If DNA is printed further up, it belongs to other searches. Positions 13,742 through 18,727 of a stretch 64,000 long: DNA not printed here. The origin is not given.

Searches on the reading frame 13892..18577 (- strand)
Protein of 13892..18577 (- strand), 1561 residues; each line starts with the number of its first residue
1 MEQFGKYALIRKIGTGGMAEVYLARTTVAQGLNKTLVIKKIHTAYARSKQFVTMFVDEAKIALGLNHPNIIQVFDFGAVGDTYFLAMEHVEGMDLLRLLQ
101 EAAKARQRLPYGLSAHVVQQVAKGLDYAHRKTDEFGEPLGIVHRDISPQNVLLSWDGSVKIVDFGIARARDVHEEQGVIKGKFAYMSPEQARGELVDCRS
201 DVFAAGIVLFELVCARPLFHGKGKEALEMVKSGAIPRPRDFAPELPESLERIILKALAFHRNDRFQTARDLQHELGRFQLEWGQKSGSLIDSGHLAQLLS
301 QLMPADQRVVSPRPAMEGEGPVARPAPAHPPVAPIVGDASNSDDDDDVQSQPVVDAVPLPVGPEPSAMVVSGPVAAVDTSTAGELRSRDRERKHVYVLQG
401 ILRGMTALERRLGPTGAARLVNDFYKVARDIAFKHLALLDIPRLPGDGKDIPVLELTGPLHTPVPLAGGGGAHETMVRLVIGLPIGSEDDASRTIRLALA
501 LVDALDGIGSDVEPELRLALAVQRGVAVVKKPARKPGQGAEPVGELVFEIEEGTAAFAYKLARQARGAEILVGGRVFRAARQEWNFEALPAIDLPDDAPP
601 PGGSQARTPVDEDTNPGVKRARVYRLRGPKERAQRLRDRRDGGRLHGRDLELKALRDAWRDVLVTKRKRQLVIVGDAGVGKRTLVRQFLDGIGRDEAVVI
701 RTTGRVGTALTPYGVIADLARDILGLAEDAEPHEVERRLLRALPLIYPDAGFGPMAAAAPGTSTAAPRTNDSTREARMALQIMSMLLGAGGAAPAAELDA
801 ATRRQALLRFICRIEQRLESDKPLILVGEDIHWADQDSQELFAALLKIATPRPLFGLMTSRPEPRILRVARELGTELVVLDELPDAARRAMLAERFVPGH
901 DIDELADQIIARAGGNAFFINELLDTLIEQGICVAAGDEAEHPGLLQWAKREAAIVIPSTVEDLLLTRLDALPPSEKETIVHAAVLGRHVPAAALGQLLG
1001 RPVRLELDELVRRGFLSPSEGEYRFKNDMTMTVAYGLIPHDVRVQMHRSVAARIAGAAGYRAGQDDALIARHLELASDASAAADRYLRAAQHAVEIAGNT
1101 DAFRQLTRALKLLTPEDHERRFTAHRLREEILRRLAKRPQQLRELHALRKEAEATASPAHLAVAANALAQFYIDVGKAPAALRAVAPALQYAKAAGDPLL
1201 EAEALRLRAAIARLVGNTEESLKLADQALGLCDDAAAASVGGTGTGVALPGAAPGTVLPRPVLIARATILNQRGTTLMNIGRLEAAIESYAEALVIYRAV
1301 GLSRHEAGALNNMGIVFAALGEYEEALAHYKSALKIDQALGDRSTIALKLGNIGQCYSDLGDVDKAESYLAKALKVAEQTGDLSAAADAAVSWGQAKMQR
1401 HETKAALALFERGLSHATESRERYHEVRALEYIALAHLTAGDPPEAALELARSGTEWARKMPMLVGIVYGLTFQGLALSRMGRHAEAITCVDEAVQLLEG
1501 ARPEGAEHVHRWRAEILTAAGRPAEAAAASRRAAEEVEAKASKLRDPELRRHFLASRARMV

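Call 15: search_protein_families(library=pfam, proteins=[window:13892-18577:-], max_evalue=0.001)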
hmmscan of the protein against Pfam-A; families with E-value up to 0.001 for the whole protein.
window:13892-18577:- (1561 aa): 14 families
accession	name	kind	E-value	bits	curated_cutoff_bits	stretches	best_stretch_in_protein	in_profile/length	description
PF00069.31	Pkinase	-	1e-39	137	31.7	1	7-274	1-261/263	Protein kinase domain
PF07714.23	PK_Tyr_Ser-Thr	-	1.4e-31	110.2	23.1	1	9-266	3-250/258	Protein tyrosine and serine/threonine kinase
PF13424.12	TPR_12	-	2.4e-26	92.2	30.1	2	1266-1338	2-76/77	Tetratricopeptide repeat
PF00515.34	TPR_1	-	3.6e-22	77.6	27.8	2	1309-1337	3-31/34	Tetratricopeptide repeat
PF07719.23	TPR_2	-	2.4e-20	71.3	27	1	1308-1337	2-31/34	Tetratricopeptide repeat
PF13191.12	AAA_16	-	1.3e-19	71.7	32.6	1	645-854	2-164/167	AAA ATPase domain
PF13181.12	TPR_8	-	1.8e-16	59.2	25.7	1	1351-1379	5-33/34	Tetratricopeptide repeat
PF10602.15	RPN7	-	3.2e-11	43.7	29.6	1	1309-1419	38-145/174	26S proteasome subunit RPN7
PF17874.7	TPR_MalT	-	3.8e-10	40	45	1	1269-1504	82-313/336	MalT-like TPR region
PF13176.12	TPR_7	-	6.5e-09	35.6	27.9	0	1309-1343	1-35/36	Tetratricopeptide repeat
PF13414.12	TPR_11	-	1.6e-08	34.5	26.8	1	1316-1338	3-25/42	TPR repeat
PF13374.12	TPR_10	-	5.2e-08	33.1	27.5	0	1307-1336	2-31/42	Tetratricopeptide repeat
PF13432.12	TPR_16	-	1.8e-06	28.7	32.7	1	1273-1337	3-61/65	Tetratricopeptide repeat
PF13428.12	TPR_14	-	0.00073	20.4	23.5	0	1313-1337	7-31/44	Tetratricopeptide repeat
